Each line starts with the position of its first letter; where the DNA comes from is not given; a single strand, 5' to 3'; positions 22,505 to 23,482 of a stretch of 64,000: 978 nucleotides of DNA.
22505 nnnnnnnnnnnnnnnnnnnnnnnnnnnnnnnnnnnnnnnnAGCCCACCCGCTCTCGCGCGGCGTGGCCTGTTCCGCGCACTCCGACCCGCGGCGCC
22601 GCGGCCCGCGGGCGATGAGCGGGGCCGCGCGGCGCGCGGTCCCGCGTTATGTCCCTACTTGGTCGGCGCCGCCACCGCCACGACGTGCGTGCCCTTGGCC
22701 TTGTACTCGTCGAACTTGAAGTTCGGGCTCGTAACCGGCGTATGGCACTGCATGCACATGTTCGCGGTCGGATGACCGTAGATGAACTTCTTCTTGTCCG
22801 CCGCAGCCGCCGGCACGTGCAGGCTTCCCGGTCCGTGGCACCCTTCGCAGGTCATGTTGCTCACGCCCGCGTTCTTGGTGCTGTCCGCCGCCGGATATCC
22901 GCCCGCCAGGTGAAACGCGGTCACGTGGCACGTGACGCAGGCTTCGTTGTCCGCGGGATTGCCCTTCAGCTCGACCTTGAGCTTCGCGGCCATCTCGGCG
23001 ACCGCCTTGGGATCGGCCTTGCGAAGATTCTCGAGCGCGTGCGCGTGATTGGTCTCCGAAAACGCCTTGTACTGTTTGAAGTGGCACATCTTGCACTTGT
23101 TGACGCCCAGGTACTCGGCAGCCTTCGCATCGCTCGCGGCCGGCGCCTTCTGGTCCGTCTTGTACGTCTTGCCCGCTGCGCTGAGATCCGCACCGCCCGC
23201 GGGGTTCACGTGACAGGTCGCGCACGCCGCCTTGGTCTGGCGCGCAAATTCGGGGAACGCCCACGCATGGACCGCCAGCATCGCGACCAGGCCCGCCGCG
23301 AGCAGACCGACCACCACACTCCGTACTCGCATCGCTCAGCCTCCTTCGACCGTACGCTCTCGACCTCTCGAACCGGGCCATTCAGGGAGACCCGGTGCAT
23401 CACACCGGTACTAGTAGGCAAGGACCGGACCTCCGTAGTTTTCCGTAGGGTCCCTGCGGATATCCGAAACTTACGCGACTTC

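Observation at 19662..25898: Divergent pair of giant CbcL-like proteins (19-heme and 13-heme c domains fused to membrane cytochrome b)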

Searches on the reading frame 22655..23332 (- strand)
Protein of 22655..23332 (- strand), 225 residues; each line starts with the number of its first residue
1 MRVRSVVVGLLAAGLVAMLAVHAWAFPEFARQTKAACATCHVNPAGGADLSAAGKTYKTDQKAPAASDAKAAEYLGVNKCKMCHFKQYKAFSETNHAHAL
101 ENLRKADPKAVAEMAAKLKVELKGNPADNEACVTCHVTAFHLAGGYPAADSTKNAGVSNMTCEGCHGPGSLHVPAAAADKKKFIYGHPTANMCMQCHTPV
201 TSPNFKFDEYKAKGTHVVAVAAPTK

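Call 4: search_protein_families(library=pfam, proteins=[window:22655-23332:-], max_evalue=0.01)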
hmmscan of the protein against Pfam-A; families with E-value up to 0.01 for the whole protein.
window:22655-23332:- (225 aa): 6 families
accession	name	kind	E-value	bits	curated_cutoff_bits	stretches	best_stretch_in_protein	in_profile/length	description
PF13435.11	Cytochrome_C554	-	1.2e-16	61.9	20.8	1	79-167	1-84/84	Cytochrome c554 and c-prime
PF22113.1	Mtrc-MtrF_II-IV_dom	-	8.1e-08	32.4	30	1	76-170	80-167/176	Outer membrane cytochrome MtrC/MtrF-like, domains II/IV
PF14522.11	Cytochrome_C7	-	9.8e-06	25.8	24.8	1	129-198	13-67/67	Cytochrome c7 and related cytochrome c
PF09699.15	Paired_CXXCH_1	-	2.2e-05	24.5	20.6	0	188-206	3-22/41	Doubled CXXCH motif (Paired_CXXCH_1)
PF14537.11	Cytochrom_c3_2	-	0.00035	21.4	25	0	127-197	24-78/79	Cytochrome c3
PF02085.21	Cytochrom_CIII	-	0.0047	17.7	22.9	0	105-201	6-86/101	Class III cytochrome C family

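Call 5: search_protein_families(library=ncbifam, proteins=[window:22655-23332:-], max_evalue=0.01)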
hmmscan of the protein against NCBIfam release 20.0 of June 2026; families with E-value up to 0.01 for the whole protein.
window:22655-23332:- (225 aa): 6 families
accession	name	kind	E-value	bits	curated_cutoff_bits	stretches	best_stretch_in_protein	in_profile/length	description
NF041198.1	UshA_like_PCGU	equivalog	2.7e-20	72.4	275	2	129-207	442-518/519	UshA-like (seleno)protein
NF043010.1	Cyt554_Nsmonas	equivalog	8.4e-16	58.1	400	1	68-170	21-119/238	cytochrome c-550 CycA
NF041028.1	decahem_GSU2203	exception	4.4e-08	32.7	325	1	127-213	34-124/317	GSU2203 family decaheme c-type cytochrome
TIGR03508.1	decahem_SO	subfamily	8.9e-07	28.6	192.2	1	130-209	3-89/258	DmsE family decaheme c-type cytochrome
TIGR03153.1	cytochr_NrfH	equivalog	0.00046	20.2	134.2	0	127-170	26-63/138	cytochrome c nitrite reductase small subunit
NF045713.1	CxxCH_16_HmcA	equivalog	0.0064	15.1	400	0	27-67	372-412/541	sulfate respiration complex hexadecaheme cytochrome HmcA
